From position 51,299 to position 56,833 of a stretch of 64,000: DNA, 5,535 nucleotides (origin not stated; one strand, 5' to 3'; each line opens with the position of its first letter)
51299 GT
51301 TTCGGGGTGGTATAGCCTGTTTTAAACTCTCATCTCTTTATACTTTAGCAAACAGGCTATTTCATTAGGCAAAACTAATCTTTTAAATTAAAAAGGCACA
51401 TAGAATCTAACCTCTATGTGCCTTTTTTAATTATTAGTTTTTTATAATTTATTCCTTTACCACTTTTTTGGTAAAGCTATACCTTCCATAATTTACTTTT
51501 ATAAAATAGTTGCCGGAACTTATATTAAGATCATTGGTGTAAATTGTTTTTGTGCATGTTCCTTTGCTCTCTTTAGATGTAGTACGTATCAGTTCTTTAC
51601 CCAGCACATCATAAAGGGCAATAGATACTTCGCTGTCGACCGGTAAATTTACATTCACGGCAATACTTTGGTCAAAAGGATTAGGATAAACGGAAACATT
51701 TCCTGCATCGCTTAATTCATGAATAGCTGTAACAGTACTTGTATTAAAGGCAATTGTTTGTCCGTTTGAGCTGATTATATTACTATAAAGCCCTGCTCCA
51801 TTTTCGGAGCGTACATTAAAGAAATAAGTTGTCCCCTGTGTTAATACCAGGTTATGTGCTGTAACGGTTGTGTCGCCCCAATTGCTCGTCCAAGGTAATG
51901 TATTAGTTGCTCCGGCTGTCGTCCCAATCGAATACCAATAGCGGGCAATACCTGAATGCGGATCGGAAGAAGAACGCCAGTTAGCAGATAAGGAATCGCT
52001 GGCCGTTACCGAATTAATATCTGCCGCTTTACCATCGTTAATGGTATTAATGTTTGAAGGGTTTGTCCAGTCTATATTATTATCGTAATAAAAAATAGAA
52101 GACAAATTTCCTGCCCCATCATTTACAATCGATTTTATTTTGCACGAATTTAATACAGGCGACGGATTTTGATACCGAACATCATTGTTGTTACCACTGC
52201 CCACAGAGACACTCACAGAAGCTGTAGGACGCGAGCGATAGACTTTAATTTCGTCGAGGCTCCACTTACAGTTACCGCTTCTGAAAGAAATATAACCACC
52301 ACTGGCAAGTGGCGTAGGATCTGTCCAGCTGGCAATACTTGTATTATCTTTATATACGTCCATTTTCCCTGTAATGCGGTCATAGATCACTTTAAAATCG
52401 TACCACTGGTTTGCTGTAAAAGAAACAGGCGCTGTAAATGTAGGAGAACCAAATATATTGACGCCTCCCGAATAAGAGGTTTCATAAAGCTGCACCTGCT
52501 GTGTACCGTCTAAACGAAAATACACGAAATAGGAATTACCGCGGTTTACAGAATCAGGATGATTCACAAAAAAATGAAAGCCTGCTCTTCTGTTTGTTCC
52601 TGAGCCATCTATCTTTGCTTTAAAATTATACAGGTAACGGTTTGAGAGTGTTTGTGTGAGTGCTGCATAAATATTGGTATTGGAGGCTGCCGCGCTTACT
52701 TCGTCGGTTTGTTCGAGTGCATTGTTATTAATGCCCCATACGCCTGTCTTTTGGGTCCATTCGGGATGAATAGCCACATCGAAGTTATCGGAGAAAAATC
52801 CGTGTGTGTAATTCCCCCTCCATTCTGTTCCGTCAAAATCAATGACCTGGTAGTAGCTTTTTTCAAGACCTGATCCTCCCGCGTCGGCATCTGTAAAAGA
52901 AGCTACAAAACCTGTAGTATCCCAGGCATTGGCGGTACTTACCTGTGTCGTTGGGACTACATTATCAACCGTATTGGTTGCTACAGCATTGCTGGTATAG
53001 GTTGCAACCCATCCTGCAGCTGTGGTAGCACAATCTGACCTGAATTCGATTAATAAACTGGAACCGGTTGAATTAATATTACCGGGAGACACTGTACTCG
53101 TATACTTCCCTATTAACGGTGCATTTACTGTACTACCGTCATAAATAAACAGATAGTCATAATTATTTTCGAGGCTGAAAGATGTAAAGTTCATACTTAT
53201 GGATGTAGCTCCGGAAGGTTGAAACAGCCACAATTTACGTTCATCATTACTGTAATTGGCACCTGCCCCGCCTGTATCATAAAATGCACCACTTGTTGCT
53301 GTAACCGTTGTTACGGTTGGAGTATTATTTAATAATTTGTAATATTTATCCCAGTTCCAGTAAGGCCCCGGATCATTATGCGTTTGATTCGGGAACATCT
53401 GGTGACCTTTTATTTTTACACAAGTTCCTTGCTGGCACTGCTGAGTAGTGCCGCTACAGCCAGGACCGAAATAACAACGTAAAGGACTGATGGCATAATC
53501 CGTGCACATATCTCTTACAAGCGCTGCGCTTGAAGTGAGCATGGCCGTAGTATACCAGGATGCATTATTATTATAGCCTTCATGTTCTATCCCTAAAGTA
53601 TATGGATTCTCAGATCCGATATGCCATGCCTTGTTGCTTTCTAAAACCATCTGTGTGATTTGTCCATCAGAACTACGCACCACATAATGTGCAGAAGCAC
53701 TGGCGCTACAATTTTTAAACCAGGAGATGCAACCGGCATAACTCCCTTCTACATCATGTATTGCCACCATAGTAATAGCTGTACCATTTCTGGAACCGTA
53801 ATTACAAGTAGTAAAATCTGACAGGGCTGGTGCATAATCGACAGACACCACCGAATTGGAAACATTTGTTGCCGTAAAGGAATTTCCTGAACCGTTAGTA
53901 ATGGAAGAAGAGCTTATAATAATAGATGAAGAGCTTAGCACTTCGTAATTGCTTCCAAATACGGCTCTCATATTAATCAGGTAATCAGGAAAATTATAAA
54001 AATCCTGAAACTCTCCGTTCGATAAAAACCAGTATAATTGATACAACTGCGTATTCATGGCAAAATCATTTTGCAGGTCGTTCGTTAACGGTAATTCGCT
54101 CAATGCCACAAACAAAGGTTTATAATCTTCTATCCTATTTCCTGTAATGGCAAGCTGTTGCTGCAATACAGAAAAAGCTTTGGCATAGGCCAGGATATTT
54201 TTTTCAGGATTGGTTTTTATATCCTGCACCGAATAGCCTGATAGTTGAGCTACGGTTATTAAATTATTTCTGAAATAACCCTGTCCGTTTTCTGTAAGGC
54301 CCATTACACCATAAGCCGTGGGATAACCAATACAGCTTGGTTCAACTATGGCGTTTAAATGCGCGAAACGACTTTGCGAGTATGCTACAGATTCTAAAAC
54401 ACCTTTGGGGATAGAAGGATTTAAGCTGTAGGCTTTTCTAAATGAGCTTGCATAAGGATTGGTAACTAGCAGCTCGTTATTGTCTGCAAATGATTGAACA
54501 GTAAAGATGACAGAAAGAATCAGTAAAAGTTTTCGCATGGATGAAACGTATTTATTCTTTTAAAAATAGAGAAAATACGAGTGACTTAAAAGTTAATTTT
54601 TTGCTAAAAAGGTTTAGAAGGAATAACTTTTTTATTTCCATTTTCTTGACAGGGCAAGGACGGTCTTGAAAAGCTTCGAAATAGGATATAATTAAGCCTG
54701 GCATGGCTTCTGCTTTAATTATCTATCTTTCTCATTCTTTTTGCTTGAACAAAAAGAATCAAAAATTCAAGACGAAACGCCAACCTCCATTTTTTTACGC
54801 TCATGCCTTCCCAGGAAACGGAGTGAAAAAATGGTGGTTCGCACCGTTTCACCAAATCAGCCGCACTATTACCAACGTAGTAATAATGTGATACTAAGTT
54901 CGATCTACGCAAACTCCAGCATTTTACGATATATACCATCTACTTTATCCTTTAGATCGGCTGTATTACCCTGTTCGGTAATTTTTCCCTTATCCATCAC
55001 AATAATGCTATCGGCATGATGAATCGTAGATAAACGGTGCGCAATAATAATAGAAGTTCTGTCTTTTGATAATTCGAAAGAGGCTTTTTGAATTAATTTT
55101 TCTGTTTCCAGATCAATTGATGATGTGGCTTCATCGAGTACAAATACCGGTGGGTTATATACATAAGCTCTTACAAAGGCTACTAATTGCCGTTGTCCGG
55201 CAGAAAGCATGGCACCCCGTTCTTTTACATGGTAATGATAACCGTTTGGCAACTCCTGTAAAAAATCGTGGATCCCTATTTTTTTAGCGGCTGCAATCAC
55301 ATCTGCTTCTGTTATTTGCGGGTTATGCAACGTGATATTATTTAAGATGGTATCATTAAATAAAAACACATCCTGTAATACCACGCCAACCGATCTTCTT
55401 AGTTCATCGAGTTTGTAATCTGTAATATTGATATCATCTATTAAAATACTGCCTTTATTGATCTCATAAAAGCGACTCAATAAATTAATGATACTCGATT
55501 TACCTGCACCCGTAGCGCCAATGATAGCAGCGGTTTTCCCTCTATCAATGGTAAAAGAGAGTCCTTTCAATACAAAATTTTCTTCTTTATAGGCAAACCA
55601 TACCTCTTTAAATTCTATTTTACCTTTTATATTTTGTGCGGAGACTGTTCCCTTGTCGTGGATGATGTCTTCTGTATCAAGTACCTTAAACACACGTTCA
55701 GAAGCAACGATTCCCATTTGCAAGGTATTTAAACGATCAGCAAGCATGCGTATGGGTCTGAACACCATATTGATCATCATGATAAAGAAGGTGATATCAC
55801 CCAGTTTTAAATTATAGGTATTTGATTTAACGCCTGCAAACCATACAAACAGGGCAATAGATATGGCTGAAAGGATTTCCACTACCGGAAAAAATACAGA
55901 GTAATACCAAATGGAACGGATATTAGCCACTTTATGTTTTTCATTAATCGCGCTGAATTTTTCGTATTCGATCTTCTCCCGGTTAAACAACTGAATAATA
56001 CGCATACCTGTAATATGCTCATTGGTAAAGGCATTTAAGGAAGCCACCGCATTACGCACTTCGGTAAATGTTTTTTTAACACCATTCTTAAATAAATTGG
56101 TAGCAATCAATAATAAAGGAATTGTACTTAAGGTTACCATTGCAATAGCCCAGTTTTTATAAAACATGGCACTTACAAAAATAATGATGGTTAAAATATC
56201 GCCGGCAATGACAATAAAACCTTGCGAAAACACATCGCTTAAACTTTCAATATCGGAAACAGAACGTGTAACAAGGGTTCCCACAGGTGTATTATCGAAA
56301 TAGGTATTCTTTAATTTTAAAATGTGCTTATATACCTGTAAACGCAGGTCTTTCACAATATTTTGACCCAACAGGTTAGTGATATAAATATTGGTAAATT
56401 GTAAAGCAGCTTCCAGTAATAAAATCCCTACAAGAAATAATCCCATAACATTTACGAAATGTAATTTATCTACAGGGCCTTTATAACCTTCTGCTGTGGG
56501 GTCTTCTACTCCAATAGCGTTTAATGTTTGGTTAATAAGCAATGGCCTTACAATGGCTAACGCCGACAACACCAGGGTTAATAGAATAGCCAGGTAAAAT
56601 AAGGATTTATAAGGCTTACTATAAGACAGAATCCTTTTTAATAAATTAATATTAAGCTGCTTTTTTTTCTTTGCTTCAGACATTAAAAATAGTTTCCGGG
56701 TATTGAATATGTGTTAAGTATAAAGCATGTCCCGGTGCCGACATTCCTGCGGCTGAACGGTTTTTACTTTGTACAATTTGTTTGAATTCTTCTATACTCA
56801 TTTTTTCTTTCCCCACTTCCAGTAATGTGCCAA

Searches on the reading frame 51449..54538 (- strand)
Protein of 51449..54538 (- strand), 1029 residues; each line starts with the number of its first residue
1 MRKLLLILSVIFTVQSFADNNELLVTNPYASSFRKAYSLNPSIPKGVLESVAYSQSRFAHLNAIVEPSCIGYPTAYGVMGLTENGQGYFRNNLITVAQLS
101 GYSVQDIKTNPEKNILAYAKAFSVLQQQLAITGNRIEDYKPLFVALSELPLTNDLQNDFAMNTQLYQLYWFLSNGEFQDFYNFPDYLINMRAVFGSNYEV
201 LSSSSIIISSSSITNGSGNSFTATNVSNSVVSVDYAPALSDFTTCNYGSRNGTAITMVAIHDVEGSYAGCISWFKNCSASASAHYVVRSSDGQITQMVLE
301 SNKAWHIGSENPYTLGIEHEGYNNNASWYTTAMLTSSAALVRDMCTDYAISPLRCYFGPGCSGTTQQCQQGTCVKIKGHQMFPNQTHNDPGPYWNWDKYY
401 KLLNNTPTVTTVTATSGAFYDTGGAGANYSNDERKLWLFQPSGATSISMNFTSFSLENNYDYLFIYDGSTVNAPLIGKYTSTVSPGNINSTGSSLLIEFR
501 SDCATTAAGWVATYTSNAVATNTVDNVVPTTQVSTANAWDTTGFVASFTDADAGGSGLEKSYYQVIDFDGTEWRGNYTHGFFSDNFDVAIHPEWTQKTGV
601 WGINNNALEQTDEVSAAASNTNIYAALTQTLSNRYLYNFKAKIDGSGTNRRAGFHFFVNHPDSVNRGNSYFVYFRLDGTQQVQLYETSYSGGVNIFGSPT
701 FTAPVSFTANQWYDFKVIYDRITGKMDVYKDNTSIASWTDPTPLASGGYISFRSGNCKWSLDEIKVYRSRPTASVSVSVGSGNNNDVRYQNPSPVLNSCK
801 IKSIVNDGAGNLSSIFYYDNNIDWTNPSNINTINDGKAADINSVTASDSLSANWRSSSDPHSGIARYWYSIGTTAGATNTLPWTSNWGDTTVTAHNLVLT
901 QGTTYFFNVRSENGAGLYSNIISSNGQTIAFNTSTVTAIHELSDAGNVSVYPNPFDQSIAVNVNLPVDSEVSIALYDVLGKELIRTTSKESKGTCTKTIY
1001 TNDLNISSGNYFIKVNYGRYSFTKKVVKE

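Call 77: search_protein_families(library=pfam, proteins=[window:51449-54538:-], max_evalue=0.00001)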
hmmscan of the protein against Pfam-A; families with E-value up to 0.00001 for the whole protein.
window:51449-54538:- (1029 aa): 3 families
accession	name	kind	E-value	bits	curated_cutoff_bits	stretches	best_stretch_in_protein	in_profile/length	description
PF01510.30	Amidase_2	-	6.8e-24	85.1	26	1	252-392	2-131/131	N-acetylmuramoyl-L-alanine amidase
PF00431.26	CUB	-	3.2e-14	53.6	21.4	1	412-514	5-110/110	CUB domain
PF18962.6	Por_Secre_tail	-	1.7e-10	41.5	27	1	950-1027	1-74/75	Secretion system C-terminal sorting domain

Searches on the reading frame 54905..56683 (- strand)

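Call 77: search_protein_families(library=pfam, proteins=[window:54905-56683:-], max_evalue=0.00001)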
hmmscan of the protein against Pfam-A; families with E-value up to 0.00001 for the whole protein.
window:54905-56683:- (592 aa): 3 families
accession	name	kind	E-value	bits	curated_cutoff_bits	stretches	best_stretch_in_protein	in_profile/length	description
PF00664.28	ABC_membrane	-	1.2e-48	166.6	28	1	30-310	2-273/274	ABC transporter transmembrane region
PF00005.33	ABC_tran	-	2.4e-28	99.9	25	1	372-521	1-137/137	ABC transporter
PF02463.25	SMC_N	-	7.8e-07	29.2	40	0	448-564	135-212/220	RecF/RecN/SMC N terminal domain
